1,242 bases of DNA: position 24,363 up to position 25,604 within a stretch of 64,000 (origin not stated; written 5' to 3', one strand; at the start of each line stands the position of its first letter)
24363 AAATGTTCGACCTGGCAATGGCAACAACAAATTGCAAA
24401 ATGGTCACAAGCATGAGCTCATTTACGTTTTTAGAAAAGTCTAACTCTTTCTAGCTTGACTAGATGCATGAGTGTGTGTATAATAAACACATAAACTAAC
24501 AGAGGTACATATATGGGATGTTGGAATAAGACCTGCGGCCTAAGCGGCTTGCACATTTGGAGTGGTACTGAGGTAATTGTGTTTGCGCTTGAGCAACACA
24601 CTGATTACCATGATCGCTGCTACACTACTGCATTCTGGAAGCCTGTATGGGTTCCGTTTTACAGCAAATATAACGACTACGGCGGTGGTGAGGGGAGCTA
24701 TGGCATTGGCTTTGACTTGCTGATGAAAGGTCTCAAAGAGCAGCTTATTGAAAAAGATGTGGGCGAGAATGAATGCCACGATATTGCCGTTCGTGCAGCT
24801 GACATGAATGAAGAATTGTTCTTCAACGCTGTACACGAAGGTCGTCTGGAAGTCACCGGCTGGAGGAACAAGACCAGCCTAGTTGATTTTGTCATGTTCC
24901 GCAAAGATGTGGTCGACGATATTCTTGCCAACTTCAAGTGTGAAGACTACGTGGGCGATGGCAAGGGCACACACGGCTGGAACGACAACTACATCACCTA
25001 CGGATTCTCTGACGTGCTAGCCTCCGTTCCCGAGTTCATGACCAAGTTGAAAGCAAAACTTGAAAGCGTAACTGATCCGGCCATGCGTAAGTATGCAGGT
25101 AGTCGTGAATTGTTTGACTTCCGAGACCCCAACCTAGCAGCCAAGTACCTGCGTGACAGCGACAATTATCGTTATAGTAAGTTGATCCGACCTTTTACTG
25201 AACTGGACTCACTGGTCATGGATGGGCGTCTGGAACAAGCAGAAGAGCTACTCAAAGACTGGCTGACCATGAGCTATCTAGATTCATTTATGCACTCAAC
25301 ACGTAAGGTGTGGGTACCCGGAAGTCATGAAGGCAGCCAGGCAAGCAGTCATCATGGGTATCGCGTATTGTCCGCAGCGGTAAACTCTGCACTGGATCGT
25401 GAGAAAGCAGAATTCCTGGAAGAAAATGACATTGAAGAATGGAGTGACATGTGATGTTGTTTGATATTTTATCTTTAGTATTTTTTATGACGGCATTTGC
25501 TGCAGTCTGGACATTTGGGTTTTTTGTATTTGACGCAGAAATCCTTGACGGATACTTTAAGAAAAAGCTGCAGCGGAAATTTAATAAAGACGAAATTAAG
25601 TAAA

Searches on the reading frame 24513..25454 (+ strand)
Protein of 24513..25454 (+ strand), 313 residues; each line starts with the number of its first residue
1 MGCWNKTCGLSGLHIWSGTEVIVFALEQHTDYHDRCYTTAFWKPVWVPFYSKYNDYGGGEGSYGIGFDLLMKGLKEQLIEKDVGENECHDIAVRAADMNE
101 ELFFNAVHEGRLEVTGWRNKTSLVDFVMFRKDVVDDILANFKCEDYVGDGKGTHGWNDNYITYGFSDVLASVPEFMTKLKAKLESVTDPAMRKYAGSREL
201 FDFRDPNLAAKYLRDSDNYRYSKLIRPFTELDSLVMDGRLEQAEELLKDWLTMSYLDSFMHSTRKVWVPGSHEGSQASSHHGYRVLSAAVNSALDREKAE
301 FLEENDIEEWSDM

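Call 10: search_protein_families(library=pfam, proteins=[window:24513-25454:+], max_evalue=0.01)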
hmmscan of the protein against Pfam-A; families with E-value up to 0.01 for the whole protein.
window:24513-25454:+ (313 aa): 0 families

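Call 11: search_protein_families(library=phrogs, proteins=[window:24513-25454:+], max_evalue=0.001)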
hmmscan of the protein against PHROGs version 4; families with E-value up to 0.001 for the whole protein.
window:24513-25454:+ (313 aa): 1 family
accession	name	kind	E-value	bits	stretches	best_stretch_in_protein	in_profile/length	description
phrog_5960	-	unknown function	6.5e-15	56.5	1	1-186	1-197/406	-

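Call 16: find_encoding_contigs(protein=window:24513-25454:+, flank=10000, max_places=6)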
Protein window:24513-25454:+ (313 aa): 2 contigs read that carry it; 1 place shown.
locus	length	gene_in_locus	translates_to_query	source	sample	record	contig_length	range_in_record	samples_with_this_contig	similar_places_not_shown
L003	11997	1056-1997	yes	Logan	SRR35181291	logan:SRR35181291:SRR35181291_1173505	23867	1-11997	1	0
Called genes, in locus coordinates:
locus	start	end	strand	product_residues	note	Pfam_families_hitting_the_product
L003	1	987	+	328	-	?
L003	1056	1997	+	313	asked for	-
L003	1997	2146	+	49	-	-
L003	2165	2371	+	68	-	-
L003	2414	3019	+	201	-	-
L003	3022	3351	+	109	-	-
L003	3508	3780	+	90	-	PF07963:N_methyl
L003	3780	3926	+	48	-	-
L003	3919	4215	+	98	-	-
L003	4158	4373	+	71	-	-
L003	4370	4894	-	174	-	-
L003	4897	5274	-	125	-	-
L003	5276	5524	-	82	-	-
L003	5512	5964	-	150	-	-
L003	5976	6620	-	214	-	PF01391:Collagen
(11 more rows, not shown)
